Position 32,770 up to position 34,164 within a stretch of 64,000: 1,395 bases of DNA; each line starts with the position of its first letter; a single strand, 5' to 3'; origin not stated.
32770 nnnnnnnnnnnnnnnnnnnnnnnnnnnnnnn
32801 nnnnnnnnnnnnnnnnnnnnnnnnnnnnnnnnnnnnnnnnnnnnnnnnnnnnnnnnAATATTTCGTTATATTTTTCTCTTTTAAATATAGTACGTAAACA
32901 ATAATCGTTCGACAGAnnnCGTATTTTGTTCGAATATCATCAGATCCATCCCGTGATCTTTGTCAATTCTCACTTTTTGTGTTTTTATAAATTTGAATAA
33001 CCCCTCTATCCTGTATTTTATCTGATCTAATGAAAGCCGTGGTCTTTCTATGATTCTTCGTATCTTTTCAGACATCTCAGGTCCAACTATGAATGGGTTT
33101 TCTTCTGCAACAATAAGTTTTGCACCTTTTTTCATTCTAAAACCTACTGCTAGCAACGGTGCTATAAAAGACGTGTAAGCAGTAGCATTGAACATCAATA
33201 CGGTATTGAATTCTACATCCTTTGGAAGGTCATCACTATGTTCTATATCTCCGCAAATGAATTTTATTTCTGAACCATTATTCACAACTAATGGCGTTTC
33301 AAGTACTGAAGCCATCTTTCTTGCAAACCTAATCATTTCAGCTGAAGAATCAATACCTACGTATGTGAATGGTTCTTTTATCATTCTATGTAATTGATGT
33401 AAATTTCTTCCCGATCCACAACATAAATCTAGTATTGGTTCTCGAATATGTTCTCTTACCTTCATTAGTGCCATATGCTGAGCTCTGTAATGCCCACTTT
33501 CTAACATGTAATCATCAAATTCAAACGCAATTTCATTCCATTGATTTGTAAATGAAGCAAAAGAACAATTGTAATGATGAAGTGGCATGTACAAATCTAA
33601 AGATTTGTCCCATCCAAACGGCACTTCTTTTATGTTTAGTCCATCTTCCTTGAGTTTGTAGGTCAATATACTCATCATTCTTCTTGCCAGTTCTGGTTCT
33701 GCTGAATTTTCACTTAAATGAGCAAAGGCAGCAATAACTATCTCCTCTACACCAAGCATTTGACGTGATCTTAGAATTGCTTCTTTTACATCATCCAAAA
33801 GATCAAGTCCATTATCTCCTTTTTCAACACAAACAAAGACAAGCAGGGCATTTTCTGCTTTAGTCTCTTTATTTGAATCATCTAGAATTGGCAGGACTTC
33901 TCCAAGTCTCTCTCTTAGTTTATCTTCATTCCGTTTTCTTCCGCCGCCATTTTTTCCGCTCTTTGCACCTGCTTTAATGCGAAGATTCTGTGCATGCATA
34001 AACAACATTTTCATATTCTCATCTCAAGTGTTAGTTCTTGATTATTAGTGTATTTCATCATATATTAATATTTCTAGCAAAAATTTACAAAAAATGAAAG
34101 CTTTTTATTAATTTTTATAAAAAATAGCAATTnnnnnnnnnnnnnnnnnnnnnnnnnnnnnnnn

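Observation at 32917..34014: Unusual fusion: aminoacyl-tRNA editing (ThrRS-N/DTD2-like) domain joined to a SAM methyltransferase, embedded in the mevalonate cluster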

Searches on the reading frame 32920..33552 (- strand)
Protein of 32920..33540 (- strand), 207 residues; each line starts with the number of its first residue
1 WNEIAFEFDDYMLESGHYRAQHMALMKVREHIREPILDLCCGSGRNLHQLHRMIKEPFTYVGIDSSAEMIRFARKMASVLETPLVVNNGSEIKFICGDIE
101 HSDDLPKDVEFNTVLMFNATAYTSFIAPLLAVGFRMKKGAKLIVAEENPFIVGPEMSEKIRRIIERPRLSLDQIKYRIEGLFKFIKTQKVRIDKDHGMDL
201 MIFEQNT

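Call 3: search_protein_families(library=pfam, proteins=[window:32920-33540:-], max_evalue=1)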
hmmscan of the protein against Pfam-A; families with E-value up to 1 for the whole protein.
seq(207 aa): 11 families
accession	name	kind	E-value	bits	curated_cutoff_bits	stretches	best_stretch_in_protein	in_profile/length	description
PF13649.12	Methyltransf_25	-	2.5e-11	44.6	27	1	36-122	1-76/97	Methyltransferase domain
PF13847.12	Methyltransf_31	-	6.4e-11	42.6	27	1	35-147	6-112/145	Methyltransferase domain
PF08241.18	Methyltransf_11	-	1.1e-06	29.6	21.2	1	37-130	1-80/95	Methyltransferase domain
PF01209.24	Ubie_methyltran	-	6e-05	22.9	20.1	1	19-94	36-112/233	ubiE/COQ5 methyltransferase family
PF08242.18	Methyltransf_12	-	7.6e-05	23.8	30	1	37-123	1-78/98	Methyltransferase domain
PF01135.25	PCMT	-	0.0016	18.7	20.3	1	16-98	59-132/210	Protein-L-isoaspartate(D-aspartate) O-methyltransferase (PCMT)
PF13489.12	Methyltransf_23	-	0.0017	18.5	27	1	35-118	25-89/164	Methyltransferase domain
PF23525.1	Methyltransf_36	-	0.03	13.9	27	1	35-113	43-124/268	AprA MT2-like domain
PF09445.16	Methyltransf_15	-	0.035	14.1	22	1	35-101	3-60/165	RNA cap guanine-N2 methyltransferase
PF19623.4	DUF6128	-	0.064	13.7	27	1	75-131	8-64/113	Family of unknown function (DUF6128)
PF13565.12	HTH_32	-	0.18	12.8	33.7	0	152-179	29-57/73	Homeodomain-like domain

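Call 61: find_homologous_proteins(query=A3, max_evalue=1e-12)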
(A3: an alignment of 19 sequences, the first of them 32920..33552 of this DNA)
Query A3 (19 sequences) (211 aa, profile of the alignment): 1691 proteins with E <= 1e-12 among 8000 candidates; the best 120 are listed.
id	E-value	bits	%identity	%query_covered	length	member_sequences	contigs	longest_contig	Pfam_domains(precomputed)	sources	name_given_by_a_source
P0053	9.8e-64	233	23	97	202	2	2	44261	PF13847.13,PF13489.13,PF13649.13,PF05219.18,PF01209.25,PF08241.19,PF08242.19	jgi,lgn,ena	-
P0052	6.8e-62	227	26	70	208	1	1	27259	PF13847.13,PF13489.13,PF13649.13,PF01209.25,PF08241.19,PF08242.19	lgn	-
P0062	1.3e-55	206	25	96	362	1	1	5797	PF13847.13,PF13489.13,PF05175.21,PF13649.13,PF01209.25,PF08241.19,PF08242.19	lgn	-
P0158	1.3e-55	206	24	96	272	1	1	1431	PF13847.13,PF13489.13,PF05175.21,PF13649.13,PF12847.14,PF01209.25,PF08241.19,PF08242.19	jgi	-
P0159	6.8e-55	204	29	36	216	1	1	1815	PF13847.13,PF13489.13,PF03848.21,PF05175.21,PF13649.13,PF01209.25,PF08241.19,PF08242.19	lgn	-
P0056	2.2e-54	202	30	34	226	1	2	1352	PF13847.13,PF13489.13,PF05175.21,PF13649.13,PF01170.25,PF01209.25,PF08241.19,PF08242.19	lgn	-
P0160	2.8e-54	202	24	95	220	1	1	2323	PF13847.13,PF13489.13,PF06325.20,PF05175.21,PF13649.13,PF01170.25,PF03141.23,PF01209.25,PF08241.19,PF08242.19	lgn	-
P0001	5.8e-54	201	100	100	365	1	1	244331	PF13847.13,PF08915.17,PF13649.13,PF08241.19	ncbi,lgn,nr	ncbi:methyltransferase domain-containing protein [Candidatus Micrarchaeota archaeon]|nr:methyltransf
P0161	1.0e-52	197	24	93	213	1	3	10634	PF13847.13,PF13489.13,PF06325.20,PF05175.21,PF13649.13,PF20922.4,PF01209.25,PF08241.19,PF08242.19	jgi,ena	-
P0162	1.2e-51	193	25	93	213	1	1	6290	PF13847.13,PF13489.13,PF06325.20,PF05175.21,PF13649.13,PF01209.25,PF08241.19,PF08242.19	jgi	-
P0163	1.9e-48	183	26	90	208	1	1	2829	PF13847.13,PF13489.13,PF05175.21,PF13649.13,PF01209.25,PF08241.19,PF08242.19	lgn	-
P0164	1.4e-22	98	-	-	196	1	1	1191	PF00398.27,PF13489.13,PF02353.27,PF02475.24,PF12847.14,PF05219.18,PF08241.19,PF07021.19,PF13847.13,PF06325.20,PF05175.21,PF13649.13,PF01135.26,PF01209.25,PF08242.19,PF01555.25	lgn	-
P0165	1.6e-22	98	-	-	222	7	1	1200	PF13847.13,PF13489.13,PF05175.21,PF13649.13,PF05219.18,PF01209.25,PF08241.19,PF08242.19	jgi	jgi:ubiquinone/menaquinone biosynthesis C-methylase UbiE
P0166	4.8e-22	97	-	-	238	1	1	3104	PF13847.13,PF13489.13,PF13649.13,PF02390.24,PF01209.25,PF08241.19,PF08242.19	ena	-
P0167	5.3e-22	96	28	53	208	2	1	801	PF13847.13,PF00398.27,PF13489.13,PF05175.21,PF13649.13,PF05219.18,PF01209.25,PF08241.19,PF08242.19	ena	-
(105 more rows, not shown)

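Call 64: find_encoding_contigs(protein=P0161, flank=6000, max_places=2)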
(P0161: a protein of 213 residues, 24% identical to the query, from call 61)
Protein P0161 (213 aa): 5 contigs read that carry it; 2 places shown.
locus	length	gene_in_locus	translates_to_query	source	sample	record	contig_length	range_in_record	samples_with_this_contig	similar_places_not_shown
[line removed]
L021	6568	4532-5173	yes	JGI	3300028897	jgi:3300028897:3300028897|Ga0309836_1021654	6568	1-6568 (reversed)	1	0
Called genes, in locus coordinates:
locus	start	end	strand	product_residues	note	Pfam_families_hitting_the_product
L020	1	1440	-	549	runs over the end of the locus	PF00749:tRNA-synt_1c, PF03950:tRNA-synt_1c_C, PF20974:tRNA-synt_1c_C2 (weak)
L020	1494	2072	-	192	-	-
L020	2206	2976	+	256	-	PF13463:HTH_27 (faint), PF25213:HVO_A0261_N (faint), PF01022:HTH_5, PF12802:MarR_2 (weak), PF12840:HTH_20, PF25212:HVO_A0114 (faint), PF18915:DUF5667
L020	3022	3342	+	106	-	-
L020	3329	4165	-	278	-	PF01875:Memo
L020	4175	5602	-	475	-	PF18144:SMODS (faint), PF01909:NTP_transf_2, PF09249:tRNA_NucTransf2, PF21133:CAA_C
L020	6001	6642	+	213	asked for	PF01209:Ubie_methyltran, PF13489:Methyltransf_23, PF05175:MTS, PF06325:PrmA (weak), PF13847:Methyltransf_31, PF08241:Methyltransf_11, PF08242:Methyltransf_12, PF13649:Methyltransf_25, +1 more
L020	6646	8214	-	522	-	PF23613:ELP3_N, PF04055:Radical_SAM, PF16199:Radical_SAM_C, PF00583:Acetyltransf_1 (weak)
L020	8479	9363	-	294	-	?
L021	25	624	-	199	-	-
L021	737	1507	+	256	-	PF13463:HTH_27 (faint), PF25213:HVO_A0261_N (faint), PF01022:HTH_5, PF12802:MarR_2 (weak), PF12840:HTH_20, PF25212:HVO_A0114 (faint), PF18915:DUF5667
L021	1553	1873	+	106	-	-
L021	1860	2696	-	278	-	PF01875:Memo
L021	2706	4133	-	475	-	PF18144:SMODS (faint), PF01909:NTP_transf_2, PF09249:tRNA_NucTransf2, PF21133:CAA_C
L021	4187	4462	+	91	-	-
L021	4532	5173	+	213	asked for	PF01209:Ubie_methyltran, PF13489:Methyltransf_23, PF05175:MTS, PF06325:PrmA (weak), PF13847:Methyltransf_31, PF08241:Methyltransf_11, PF08242:Methyltransf_12, PF13649:Methyltransf_25, +1 more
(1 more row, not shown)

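Call 70: find_encoding_contigs(protein=P0162, flank=6000, max_places=2)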
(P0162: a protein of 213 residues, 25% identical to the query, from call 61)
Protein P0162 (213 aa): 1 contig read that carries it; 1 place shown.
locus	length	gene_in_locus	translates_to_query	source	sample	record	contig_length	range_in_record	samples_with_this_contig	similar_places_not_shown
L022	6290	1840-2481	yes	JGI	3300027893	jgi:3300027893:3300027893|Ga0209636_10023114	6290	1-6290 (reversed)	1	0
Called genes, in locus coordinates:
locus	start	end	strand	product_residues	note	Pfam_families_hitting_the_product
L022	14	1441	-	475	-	PF18144:SMODS (faint), PF01909:NTP_transf_2, PF09249:tRNA_NucTransf2, PF21133:CAA_C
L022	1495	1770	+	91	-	-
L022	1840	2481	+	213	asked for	PF01209:Ubie_methyltran, PF13489:Methyltransf_23, PF05175:MTS, PF06325:PrmA (weak), PF13847:Methyltransf_31, PF08241:Methyltransf_11, PF08242:Methyltransf_12, PF13649:Methyltransf_25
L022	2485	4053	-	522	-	PF23613:ELP3_N, PF04055:Radical_SAM, PF16199:Radical_SAM_C, PF00583:Acetyltransf_1 (weak)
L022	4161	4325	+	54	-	-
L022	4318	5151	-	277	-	PF01171:ATP_bind_3, PF03054:tRNA_Me_trans (weak), PF16503:zn-ribbon_14 (weak)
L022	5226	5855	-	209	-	PF01209:Ubie_methyltran (weak), PF13489:Methyltransf_23, PF13847:Methyltransf_31, PF08241:Methyltransf_11, PF08242:Methyltransf_12, PF13649:Methyltransf_25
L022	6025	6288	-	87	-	?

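Call 72: search_solved_structures(query=P0161, max_evalue=0.001, show_alignments=0)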
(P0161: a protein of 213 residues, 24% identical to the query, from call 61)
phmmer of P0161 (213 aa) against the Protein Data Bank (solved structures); distinct sequences matched with E-value up to 0.001: 45.
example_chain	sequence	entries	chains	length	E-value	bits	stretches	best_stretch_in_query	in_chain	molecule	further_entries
1xxl_A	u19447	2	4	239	1.7e-14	57.1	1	42-150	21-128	YcgJ protein | ycgJ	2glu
1ve3_A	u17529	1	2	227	7.6e-14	55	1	35-148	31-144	hypothetical protein PH0226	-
3mgg_A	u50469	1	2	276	8.8e-11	45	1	43-147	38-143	Methyltransferase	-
1vl5_A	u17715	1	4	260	5.2e-10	42.5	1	22-151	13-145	unknown conserved protein BH2331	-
3d2l_A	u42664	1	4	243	4.4e-09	39.5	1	10-142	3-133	SAM-dependent methyltransferase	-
6mro_A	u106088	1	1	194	1.2e-08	38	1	43-176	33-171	methyl transferase from Methanosarcina acetivorans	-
1wzn_A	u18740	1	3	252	3.5e-08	36.6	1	40-137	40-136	SAM-dependent methyltransferase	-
8gdu_A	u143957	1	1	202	6.1e-08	35.8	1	43-174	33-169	Methyltransferase domain-containing protein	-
1y8c_A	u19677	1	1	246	7.1e-08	35.6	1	42-146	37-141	S-adenosylmethionine-dependent methyltransferase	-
5wp4_A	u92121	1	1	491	2.4e-07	33.8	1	30-145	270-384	Phosphoethanolamine N-methyltransferase 1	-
6uak_A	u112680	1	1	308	5.4e-07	32.7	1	20-142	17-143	SAM dependent methyltransferase LahSB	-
4iv8_A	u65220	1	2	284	6.5e-07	32.4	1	29-157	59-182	Phosphoethanolamine N-methyltransferase,putative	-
8rdl_A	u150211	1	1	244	6.8e-07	32.4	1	14-117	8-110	ToxA protein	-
5gm1_A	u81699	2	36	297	1.2e-06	31.6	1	37-151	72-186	O-methylransferase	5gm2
3l8d_A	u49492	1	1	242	1.8e-06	31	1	39-142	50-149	Methyltransferase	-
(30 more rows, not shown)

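Call 73: search_solved_structures(query=A3, max_evalue=0.000001, show_alignments=0)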
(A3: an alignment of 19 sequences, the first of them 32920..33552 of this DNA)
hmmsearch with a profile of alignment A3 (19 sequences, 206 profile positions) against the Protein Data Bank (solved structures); distinct sequences matched with E-value up to 0.000001: 122 (the best 60 are shown).
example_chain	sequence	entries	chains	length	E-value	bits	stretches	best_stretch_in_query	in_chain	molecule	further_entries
5wp5_A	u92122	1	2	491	6.4e-22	81.4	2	26-141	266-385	Phosphomethylethanolamine N-methyltransferase 2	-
5wp4_A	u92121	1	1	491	7.2e-22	81.2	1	25-141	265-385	Phosphoethanolamine N-methyltransferase 1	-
3l8d_A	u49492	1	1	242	1.6e-19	73.6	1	6-185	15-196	Methyltransferase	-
1xxl_A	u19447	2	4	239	4.1e-19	72.2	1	34-169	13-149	YcgJ protein | ycgJ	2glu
1ve3_A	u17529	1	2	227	5.4e-18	68.6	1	25-139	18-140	hypothetical protein PH0226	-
1vl5_A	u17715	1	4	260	3.5e-17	65.9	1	17-143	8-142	unknown conserved protein BH2331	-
8rdl_A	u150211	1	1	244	8.9e-17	64.6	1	10-145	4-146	ToxA protein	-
2avn_A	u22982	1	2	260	6.4e-16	61.8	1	6-139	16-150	ubiquinone/menaquinone biosynthesis methyltransferase-related protein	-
3ccf_A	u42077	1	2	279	6.8e-16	61.7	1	33-138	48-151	Cyclopropane-fatty-acyl-phospholipid synthase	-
3hnr_A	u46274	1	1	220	1.8e-15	60.3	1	5-143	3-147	probable methyltransferase BT9727_4108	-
3mgg_A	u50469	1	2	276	2.7e-15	59.8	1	44-143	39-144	Methyltransferase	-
1y8c_A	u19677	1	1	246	1.6e-14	57.2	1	10-139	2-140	S-adenosylmethionine-dependent methyltransferase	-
1wzn_A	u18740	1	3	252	3.5e-14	56.1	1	43-137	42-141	SAM-dependent methyltransferase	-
5jdy_A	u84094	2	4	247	5.7e-14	55.4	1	10-146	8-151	Methyl transferase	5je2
5jdz_A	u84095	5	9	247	5.7e-14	55.4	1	10-146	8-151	Methyl transferase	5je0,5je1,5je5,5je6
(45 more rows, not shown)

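Call 79: search_protein_families(library=ncbifam, proteins=[L022:4318-5151:-, L022:2485-4053:-, L022:5226-5855:-, L022:14-1441:-, P0161], max_evalue=0.00001)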
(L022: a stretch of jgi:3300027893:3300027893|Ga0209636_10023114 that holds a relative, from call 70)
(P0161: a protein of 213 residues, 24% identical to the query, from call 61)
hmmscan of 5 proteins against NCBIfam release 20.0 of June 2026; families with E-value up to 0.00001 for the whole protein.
L022:4318-5151:- (277 aa): 7 families
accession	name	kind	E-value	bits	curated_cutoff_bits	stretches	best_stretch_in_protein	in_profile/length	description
NF047749.1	tRNAThiolNcsA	equivalog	1.5e-55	188.6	500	1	3-277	29-319/322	tRNA 2-thiolation protein NcsA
NF049949.1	tRNAsynTtuAPyrococ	equivalog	2e-47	161.7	450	1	4-273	30-289/292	tRNA-5-methyluridine(54) 2-sulfurtransferase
TIGR00269.1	TIGR00269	hypoth_equivalog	5.3e-28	97.4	62.75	1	173-276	1-103/104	TIGR00269 family protein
NF007972.0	PRK10696.1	equivalog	7e-28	97.8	272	1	2-242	22-253/295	tRNA 2-thiocytidine(32) synthetase TtcA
TIGR02432.1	lysidine_TilS_N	equivalog_domain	3.3e-15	56.5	93.6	1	24-197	2-166/189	tRNA lysidine(34) synthetase TilS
NF001138.1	PRK00143.1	equivalog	1.8e-06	27.1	284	1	23-143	1-128/345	tRNA 2-thiouridine(34) synthase MnmA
NF007942.0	PRK10660.1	equivalog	2.2e-06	26.8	606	1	15-151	11-135/439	tRNA lysidine(34) synthetase TilS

L022:2485-4053:- (522 aa): 10 families
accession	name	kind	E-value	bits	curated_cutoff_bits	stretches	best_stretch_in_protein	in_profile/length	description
TIGR01211.1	ELP3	subfamily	8.7e-215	714.1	350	1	10-520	2-521/522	tRNA uridine(34) 5-carboxymethylaminomethyl modification radical SAM/GNAT enzyme Elp3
TIGR01212.1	TIGR01212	equivalog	1.8e-21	76.6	180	1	188-354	106-274/302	tRNA modification radical SAM protein MnmL/YtqA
NF005133.0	PRK06582.1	equivalog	2e-09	37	597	1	192-331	98-235/390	coproporphyrinogen III oxidase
TIGR03994.1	rSAM_HemZ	equivalog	2.8e-09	36.6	321.4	1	188-331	169-310/401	coproporphyrinogen dehydrogenase HemZ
NF006060.0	PRK08207.1-3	equivalog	7.2e-09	34.9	653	1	25-323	111-373/477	coproporphyrinogen III oxidase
TIGR01210.1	TIGR01210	equivalog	2.8e-07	30.1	212.15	1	186-326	96-241/313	archaeosine biosynthesis radical SAM protein RaSEA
NF004567.0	PRK05904.1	equivalog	3.5e-07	29.8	355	1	181-255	80-153/353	coproporphyrinogen III oxidase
NF006067.1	PRK08208.1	equivalog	4.3e-07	29.2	380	1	175-306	108-238/427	STM4012 family radical SAM protein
TIGR04013.1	B12_SAM_MJ_1487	hypoth_equivalog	2e-06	26.9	251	0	216-274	266-324/382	TIGR04013 family B12-binding domain/radical SAM domain-containing protein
NF006061.0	PRK08207.1-4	equivalog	6.7e-06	25.1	702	0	194-330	267-401/501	coproporphyrinogen III oxidase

L022:5226-5855:- (209 aa): 11 families
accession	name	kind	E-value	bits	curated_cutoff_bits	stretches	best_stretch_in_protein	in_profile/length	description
NF001241.0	PRK00216.1-2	equivalog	1.7e-09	37.6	327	1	33-153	51-167/231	demethylmenaquinone methyltransferase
NF045667.1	MTase_DVU1556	equivalog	4.3e-09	36.1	155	1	25-127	14-110/213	DVU_1556 family methyltransferase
TIGR01983.1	UbiG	equivalog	2.4e-08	33.6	102.95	1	28-146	44-164/228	bifunctional 2-polyprenyl-6-hydroxyphenol methylase/3-demethylubiquinol 3-O-methyltransferase UbiG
NF008992.0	PRK12335.1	equivalog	6.5e-08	32.1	303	1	22-117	111-205/289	SAM-dependent methyltransferase TehB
NF043040.1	corrin_prot_MT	hypoth_equivalog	7.2e-08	32.1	180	1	33-117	41-129/216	corrinoid protein-associated methyltransferase CpaM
NF041820.1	daptide_MTase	equivalog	1.5e-07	31.1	175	1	24-81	28-84/243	daptide-type RiPP biosynthesis methyltransferase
TIGR01934.1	MenG_MenH_UbiE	subfamily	2.5e-07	30.2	158.35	1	25-152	31-160/223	ubiquinone/menaquinone biosynthesis methyltransferase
NF001244.0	PRK00216.1-5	equivalog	6.6e-07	28.9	216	1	23-157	38-177/236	bifunctional demethylmenaquinone methyltransferase/2-methoxy-6-polyprenyl-1,4-benzoquinol methylase UbiE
TIGR02021.1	BchM-ChlM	equivalog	8.1e-07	28.7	158.9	1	31-117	51-137/218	magnesium protoporphyrin IX methyltransferase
NF040539.1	AST_met_ArsM_2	exception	1.6e-06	28.2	240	1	21-127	44-154/262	putative arsinothricin biosynthesis methyltransferase ArsM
NF008405.0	PRK11207.1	equivalog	1.7e-06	27.6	218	1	21-126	18-122/198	tellurite resistance methyltransferase TehB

L022:14-1441:- (475 aa): 1 family
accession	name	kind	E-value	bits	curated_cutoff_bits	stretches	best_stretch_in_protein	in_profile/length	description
TIGR03671.1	cca_archaeal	equivalog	6.4e-131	436.9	281.3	1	9-421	2-403/410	CCA tRNA nucleotidyltransferase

P0161 (213 aa): 36 families (the best 25 are shown)
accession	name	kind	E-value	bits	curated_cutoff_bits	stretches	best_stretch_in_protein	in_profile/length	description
TIGR01934.1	MenG_MenH_UbiE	subfamily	9.2e-29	100.3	158.35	1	7-155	1-152/223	ubiquinone/menaquinone biosynthesis methyltransferase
NF001244.0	PRK00216.1-5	equivalog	3.4e-27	95.2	216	1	3-154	6-163/236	bifunctional demethylmenaquinone methyltransferase/2-methoxy-6-polyprenyl-1,4-benzoquinol methylase UbiE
NF001243.0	PRK00216.1-4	equivalog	1.1e-20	74.1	235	1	6-154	8-161/237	demethylmenaquinone methyltransferase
TIGR02752.1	MenG_heptapren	equivalog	8.9e-20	71.2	419.85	1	6-154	6-159/231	demethylmenaquinone methyltransferase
NF001242.0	PRK00216.1-3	equivalog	1.1e-19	70.9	351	1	7-149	30-180/258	bifunctional demethylmenaquinone methyltransferase/2-methoxy-6-polyprenyl-1,4-benzoquinol methylase UbiE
NF052510.1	methyltran_MpqE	exception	2.1e-19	69.8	335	1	3-146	4-153/234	methyl-plastoquinone biosynthesis methyltransferase MpqE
NF043040.1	corrin_prot_MT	hypoth_equivalog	7.7e-18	64.7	180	1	16-159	13-162/216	corrinoid protein-associated methyltransferase CpaM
TIGR02072.1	BioC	equivalog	2.6e-17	63.4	184.95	1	34-186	26-170/244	malonyl-ACP O-methyltransferase BioC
NF001240.0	PRK00216.1-1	equivalog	3.4e-17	62.3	378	1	10-147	28-171/251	bifunctional demethylmenaquinone methyltransferase/2-methoxy-6-polyprenyl-1,4-benzoquinol methylase UbiE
NF045882.1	PLipidMtase_Leg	equivalog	1.2e-16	61.2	390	1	9-189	14-186/207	phospholipid N-methyltransferase PmtA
TIGR01983.1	UbiG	equivalog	1.6e-15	57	102.95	1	22-192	25-204/228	bifunctional 2-polyprenyl-6-hydroxyphenol methylase/3-demethylubiquinol 3-O-methyltransferase UbiG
NF040539.1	AST_met_ArsM_2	exception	1.7e-15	57.6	240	1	28-143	42-162/262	putative arsinothricin biosynthesis methyltransferase ArsM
NF001241.0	PRK00216.1-2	equivalog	4.9e-14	52.5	327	1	6-147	12-150/231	demethylmenaquinone methyltransferase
NF047649.1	MTase_UXPK_star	exception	2.6e-13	49.6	460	1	45-146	80-183/283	methyltransferase/UXPK-star double selenoprotein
NF041537.1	ArsM_AhpD_UU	exception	4.8e-13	48.6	510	1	45-147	79-183/345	arsenite methyltransferase/AhpD domain selenoprotein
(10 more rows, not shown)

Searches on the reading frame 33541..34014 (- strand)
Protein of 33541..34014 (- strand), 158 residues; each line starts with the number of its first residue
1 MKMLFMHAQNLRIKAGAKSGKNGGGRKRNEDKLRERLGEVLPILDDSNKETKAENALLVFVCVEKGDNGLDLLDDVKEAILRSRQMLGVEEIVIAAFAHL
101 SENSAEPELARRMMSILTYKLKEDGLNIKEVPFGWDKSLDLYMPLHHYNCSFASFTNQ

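Call 3: search_protein_families(library=pfam, proteins=[window:33541-34014:-], max_evalue=1)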
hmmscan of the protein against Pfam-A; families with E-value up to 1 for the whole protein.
seq(158 aa): 1 family
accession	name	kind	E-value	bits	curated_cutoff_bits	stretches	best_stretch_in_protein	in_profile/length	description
PF08915.16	tRNA-Thr_ED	-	2.3e-22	80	30.2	1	45-141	25-123/137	Archaea-specific editing domain of threonyl-tRNA synthetase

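Call 4: search_protein_families(library=ncbifam, proteins=[window:33541-34014:-], max_evalue=1)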
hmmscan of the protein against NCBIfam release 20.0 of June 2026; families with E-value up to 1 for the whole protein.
seq(158 aa): 2 families
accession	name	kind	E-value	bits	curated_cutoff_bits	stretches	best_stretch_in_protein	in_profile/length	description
NF003068.0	PRK03991.1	equivalog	3.3e-19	68.7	484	1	44-141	25-124/613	threonine--tRNA ligase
NF011500.0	PRK14938.1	equivalog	7.1e-13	48.3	362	1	49-140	29-118/387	Ser-tRNA(Thr) hydrolase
